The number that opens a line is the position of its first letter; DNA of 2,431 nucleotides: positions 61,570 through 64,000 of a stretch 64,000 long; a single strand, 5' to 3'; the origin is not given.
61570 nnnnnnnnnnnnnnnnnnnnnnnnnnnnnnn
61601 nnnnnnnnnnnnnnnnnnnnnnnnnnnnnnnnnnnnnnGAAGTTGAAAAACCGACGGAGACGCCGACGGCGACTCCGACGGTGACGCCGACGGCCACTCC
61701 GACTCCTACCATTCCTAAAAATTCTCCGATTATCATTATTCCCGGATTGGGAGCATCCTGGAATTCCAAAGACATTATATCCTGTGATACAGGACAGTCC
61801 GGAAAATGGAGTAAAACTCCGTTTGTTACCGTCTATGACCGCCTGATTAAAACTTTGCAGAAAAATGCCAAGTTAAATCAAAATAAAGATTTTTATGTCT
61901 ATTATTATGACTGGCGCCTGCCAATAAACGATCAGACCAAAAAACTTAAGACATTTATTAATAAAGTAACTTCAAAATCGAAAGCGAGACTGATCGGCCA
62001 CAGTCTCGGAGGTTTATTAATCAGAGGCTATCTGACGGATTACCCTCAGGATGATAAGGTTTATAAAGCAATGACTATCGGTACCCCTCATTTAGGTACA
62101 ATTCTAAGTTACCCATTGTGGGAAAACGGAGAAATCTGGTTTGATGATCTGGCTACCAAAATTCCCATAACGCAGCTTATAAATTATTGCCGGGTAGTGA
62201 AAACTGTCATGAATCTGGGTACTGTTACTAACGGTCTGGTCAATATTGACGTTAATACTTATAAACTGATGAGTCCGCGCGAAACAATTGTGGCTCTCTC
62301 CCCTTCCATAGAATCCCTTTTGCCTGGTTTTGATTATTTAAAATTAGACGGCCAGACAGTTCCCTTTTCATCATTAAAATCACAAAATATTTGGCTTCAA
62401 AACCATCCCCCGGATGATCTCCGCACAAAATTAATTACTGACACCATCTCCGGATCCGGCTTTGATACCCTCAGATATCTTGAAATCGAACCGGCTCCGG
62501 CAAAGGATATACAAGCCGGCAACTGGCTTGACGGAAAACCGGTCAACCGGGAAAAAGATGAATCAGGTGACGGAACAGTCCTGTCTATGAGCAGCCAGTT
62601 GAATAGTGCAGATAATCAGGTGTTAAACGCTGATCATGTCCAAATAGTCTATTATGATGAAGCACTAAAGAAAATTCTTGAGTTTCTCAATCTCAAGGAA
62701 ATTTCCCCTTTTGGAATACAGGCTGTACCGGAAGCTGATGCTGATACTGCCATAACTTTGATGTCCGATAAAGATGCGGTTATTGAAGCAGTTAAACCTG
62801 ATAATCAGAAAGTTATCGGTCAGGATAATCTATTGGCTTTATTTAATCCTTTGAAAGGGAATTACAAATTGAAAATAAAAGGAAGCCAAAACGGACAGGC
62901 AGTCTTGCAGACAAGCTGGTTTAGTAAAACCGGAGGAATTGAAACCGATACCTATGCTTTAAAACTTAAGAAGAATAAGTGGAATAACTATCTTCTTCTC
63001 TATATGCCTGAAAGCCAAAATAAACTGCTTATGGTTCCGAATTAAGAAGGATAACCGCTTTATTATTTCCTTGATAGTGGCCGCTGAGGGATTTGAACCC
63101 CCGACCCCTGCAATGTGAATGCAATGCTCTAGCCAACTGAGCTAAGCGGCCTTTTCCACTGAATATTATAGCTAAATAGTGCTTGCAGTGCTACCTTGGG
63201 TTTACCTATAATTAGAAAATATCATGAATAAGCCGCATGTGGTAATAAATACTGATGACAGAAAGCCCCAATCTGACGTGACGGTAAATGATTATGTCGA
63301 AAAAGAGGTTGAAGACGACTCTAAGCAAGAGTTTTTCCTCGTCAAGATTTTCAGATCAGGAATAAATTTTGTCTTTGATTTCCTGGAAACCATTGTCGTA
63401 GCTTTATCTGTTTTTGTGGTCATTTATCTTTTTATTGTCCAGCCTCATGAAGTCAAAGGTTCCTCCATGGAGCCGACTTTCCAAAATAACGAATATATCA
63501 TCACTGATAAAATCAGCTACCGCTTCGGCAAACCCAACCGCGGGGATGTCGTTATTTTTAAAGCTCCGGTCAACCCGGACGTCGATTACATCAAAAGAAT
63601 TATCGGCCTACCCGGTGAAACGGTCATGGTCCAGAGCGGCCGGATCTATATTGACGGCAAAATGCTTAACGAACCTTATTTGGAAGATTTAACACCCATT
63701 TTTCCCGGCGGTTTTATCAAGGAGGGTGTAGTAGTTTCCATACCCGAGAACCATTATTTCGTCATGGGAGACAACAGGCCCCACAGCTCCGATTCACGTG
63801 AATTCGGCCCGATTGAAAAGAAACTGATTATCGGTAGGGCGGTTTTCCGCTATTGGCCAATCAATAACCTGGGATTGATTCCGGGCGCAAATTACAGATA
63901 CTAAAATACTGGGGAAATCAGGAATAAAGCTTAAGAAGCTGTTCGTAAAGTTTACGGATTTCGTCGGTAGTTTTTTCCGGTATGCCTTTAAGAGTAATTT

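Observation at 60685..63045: Chimeric Asp-box propeller / lipase-like hydrolase fusion with a compositional seam at its Pro/Thr linker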

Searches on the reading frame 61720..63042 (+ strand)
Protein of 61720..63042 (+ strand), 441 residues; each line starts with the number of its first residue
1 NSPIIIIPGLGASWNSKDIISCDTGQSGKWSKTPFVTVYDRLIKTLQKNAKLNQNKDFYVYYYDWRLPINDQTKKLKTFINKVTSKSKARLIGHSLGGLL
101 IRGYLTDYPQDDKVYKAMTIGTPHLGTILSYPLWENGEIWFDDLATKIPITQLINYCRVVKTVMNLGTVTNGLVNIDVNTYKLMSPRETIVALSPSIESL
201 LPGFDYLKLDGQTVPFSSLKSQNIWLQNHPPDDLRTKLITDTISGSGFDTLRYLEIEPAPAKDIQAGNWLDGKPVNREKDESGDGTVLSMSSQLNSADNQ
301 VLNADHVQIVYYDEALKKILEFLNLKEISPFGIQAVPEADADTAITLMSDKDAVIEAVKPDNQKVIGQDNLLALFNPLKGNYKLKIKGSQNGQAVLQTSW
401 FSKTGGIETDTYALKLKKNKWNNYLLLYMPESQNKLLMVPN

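Call 40: predict_structure(alignment_id=A2)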
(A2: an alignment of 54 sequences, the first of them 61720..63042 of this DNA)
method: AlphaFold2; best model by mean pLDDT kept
length: 441 residues; sequences in the alignment: 54
mean_pLDDT: 93.8   pTM: 0.92
mean pLDDT of the five models: 93.8, 92.9, 92.8, 92.2, 92.0
residues with pLDDT >= 90: 397; 70-90: 20; 50-70: 12; < 50: 12
segments of 3 or more residues with pLDDT < 50: 165-170, 173-178
pLDDT, mean of each block of 10 residues (from residue 1): 96 96 92 98 98 98 98 98 94 98 95 96 98 97 96 92 52 49 89 96 98 98 94 75 98 98 96 98 98 95 97 97 98 96 98 98 97 98 98 96 93 96 98 95 85
secondary structure, 60 per line:
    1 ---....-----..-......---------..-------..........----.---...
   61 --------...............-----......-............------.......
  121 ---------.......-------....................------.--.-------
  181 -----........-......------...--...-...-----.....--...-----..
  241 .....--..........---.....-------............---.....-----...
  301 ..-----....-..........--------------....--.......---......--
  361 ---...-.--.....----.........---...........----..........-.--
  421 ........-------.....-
elements in order: E4-7 H16-21 H40-49 E58-60 H69-83 E89-94 H96-107 E114-120 H130-136 H144-163 H186-193 H195-200 E207-209 E212-214 H224-228 E239-245 E248-257 H261-265 E273-284 H289-292 E298-302 H308-311 H313-322 H337-340 E343-349 E353-358 E364-366 E371-375 E380-388 E392-402 E407-416 E421-428 E436-440

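Call 42: fold_search(model_id=the predicted structure, library=pdb)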
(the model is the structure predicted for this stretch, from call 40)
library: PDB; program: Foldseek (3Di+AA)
matches with E <= 10: 1556; with E <= 0.001: 525
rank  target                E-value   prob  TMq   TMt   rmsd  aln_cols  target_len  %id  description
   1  6wpx_A                2.1e-13  1.00  0.35  0.35  16.8       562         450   11  Crystal structure of Bacillus licheniformis lipase BlEst2 in propetide form (released 2021-06-09)
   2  6wpx_B                2.3e-13  1.00  0.36  0.35  16.0       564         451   10  Crystal structure of Bacillus licheniformis lipase BlEst2 in propetide form (released 2021-06-09)
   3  4xx1_A                2.7e-10  1.00  0.42  0.49  11.4       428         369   14  Low resolution structure of LCAT in complex with Fab1 (released 2015-07-29)
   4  4lip_D                1.9e-09  1.00  0.35  0.47  10.6       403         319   14  PSEUDOMONAS LIPASE COMPLEXED WITH RC-(RP, SP)-DIBUTYLCARBAMOYLGLYCERO-3-O-BUTYLPHOSPHONATE (released 1998-08-19)
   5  6jd9                  2.0e-09  1.00  0.34  0.51  11.4       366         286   14  Proteus mirabilis lipase mutant - I118V/E130G (released 2019-07-24)
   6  1ex9                  3.0e-09  1.00  0.36  0.53  10.3       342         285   15  CRYSTAL STRUCTURE OF THE PSEUDOMONAS AERUGINOSA LIPASE COMPLEXED WITH RC-(RP,SP)-1,2-DIOCTYLCARBAMOYL-GLYCERO-3-O-OCTYLP (released 2000-10-18)
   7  7cof                  3.2e-09  1.00  0.37  0.50  10.0       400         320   14  Cholesterol esterase from Burkholderia stabilis (orthorhombic crystal form) (released 2020-12-16)
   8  2lip                  3.6e-09  1.00  0.34  0.44  11.7       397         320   15  PSEUDOMONAS LIPASE OPEN CONFORMATION (released 1997-03-12)
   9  8xy5_A                4.6e-09  1.00  0.36  0.49  10.9       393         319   16  Open conformation of Burkholderia stagnalis lipase (released 2025-01-22)
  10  4gxn                  4.9e-09  1.00  0.27  0.40  14.2       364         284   14  Diethylphosphonate Inhibited Structure of the Proteus mirabilis Lipase (released 2013-02-06)
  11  1ys1                  5.2e-09  1.00  0.38  0.51   9.6       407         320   14  Burkholderia cepacia lipase complexed with hexylphosphonic acid (R)-2-methyl-3-phenylpropyl ester (released 2005-05-17)
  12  6cl4                  6.3e-09  1.00  0.31  0.45  12.3       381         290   14  LipC12 - Lipase from metagenomics (released 2019-03-13)
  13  1tah_A                8.5e-09  1.00  0.37  0.50  10.4       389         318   16  THE CRYSTAL STRUCTURE OF TRIACYLGLYCEROL LIPASE FROM PSEUDOMONAS GLUMAE REVEALS A PARTIALLY REDUNDANT CATALYTIC ASPART (released 1994-05-31)
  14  4gw3                  9.6e-09  1.00  0.34  0.50  11.1       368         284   15  Crystal Structure of the Lipase from Proteus mirabilis (released 2013-02-06)
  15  6wpy_A                1.2e-08  1.00  0.36  0.61   8.8       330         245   15  Crystal structure of Bacillus licheniformis lipase BlEst2 in mature form (released 2021-06-09)
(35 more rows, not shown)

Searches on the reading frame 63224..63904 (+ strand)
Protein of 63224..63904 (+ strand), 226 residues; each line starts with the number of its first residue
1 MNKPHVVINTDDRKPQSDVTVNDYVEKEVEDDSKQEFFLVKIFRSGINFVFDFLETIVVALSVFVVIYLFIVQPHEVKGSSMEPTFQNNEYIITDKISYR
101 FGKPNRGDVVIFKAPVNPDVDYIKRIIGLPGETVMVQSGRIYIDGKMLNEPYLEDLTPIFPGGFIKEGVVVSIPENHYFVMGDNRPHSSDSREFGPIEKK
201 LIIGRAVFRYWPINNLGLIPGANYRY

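Call 3: search_protein_families(library=pfam, proteins=[window:63224-63904:+], max_evalue=0.01)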
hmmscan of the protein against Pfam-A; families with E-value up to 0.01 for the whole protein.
window:63224-63904:+ (226 aa): 2 families
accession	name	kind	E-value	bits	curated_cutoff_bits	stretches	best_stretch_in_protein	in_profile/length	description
PF10502.14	Peptidase_S26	-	3.7e-53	180.4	22.9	1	52-211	3-168/168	Signal peptidase, peptidase S26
PF00717.28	Peptidase_S24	-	0.0024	18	23.3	1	76-128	39-84/116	Peptidase S24-like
